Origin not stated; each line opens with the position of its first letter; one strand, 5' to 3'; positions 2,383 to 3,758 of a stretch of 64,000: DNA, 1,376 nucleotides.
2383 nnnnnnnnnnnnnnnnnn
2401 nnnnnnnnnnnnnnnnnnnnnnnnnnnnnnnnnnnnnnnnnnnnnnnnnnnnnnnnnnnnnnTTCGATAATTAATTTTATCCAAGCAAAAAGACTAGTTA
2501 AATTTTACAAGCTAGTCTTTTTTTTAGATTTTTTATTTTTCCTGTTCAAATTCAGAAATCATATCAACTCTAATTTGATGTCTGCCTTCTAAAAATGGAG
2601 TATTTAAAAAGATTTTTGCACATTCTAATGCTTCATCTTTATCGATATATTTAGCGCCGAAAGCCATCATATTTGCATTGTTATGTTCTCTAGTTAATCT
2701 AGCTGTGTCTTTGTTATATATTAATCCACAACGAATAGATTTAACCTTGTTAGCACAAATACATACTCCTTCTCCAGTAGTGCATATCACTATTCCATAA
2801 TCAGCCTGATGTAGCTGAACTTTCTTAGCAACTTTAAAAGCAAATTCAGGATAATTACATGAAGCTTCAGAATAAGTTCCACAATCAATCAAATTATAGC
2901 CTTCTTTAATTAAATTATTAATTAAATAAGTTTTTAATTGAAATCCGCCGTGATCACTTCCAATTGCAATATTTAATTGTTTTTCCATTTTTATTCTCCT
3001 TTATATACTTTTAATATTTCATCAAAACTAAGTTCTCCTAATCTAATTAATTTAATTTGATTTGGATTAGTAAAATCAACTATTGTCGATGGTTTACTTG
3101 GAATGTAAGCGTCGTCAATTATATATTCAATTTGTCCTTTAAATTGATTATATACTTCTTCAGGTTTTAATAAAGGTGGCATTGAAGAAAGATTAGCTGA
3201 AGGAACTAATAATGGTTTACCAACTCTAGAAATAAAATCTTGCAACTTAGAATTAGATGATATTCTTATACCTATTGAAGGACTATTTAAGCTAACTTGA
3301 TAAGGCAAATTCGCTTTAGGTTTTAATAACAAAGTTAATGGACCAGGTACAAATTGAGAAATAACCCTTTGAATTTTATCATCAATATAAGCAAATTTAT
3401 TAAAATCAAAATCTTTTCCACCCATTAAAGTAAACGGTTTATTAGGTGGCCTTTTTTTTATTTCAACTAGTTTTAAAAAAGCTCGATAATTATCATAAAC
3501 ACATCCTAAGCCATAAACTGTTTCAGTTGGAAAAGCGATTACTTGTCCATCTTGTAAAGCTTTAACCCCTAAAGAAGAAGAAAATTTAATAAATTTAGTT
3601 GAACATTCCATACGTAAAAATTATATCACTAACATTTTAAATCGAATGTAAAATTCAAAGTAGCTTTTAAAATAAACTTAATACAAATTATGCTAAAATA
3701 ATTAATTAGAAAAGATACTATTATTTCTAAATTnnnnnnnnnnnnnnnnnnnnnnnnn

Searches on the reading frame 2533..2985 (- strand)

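Call 90: search_protein_families(library=ncbifam, proteins=[window:2533-2985:-], max_evalue=0.00001)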
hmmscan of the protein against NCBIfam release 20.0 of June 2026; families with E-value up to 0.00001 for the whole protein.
window:2533-2985:- (150 aa): 12 families
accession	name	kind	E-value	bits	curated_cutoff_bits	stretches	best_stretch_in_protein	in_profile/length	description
NF004051.0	PRK05571.1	subfamily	1.2e-50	171.2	135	1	5-148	3-147/149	ribose-5-phosphate isomerase B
TIGR00689.1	rpiB_lacA_lacB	subfamily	2.3e-49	167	88.3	1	6-149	1-145/145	RpiB/LacA/LacB family sugar-phosphate isomerase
TIGR01120.1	rpiB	equivalog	7e-41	139.5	138.65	1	6-146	2-142/143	ribose 5-phosphate isomerase B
TIGR02133.1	RPI_actino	equivalog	6.1e-40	136.5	168.2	1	5-148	2-147/148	ribose-5-phosphate isomerase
NF006380.0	PRK08621.1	equivalog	1.3e-29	103.4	164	1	5-144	2-139/142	galactose-6-phosphate isomerase subunit LacA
NF006381.0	PRK08622.1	equivalog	5e-29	101.3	234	1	5-136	2-133/171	galactose-6-phosphate isomerase subunit LacB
TIGR01118.1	lacA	equivalog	2.4e-23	82.8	181.1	1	5-144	2-139/141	galactose-6-phosphate isomerase subunit LacA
NF009257.0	PRK12613.1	equivalog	7.6e-23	81.2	243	1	5-144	2-138/141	galactose-6-phosphate isomerase subunit LacA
NF009258.0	PRK12615.1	equivalog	1.1e-22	80.8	325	1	5-123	2-118/171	galactose-6-phosphate isomerase subunit LacB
TIGR01119.1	lacB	equivalog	5.8e-22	78.2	312.55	1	5-128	2-125/171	galactose-6-phosphate isomerase subunit LacB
NF051858.1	EryPhIsonDerIRhiz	equivalog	7.5e-18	65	240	1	5-148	2-148/150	D-erythrulose-4-phosphate isomerase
NF006753.0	PRK09273.1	equivalog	1.6e-06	27.7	137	1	26-109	27-112/211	hypothetical protein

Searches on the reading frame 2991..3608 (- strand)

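Call 90: search_protein_families(library=ncbifam, proteins=[window:2991-3608:-], max_evalue=0.00001)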
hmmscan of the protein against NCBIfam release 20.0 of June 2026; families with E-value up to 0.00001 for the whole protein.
window:2991-3608:- (205 aa): 3 families
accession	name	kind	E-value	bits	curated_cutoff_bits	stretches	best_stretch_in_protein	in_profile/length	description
TIGR00057.1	TIGR00057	equivalog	2.9e-48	163.7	123.2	1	15-201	15-200/202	L-threonylcarbamoyladenylate synthase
NF007919.1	PRK10634.1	equivalog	4.7e-30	104.4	175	1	15-183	2-173/176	L-threonylcarbamoyladenylate synthase type 1 TsaC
TIGR00143.1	hypF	equivalog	7e-09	34.4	466.1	1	15-162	198-344/741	carbamoyltransferase HypF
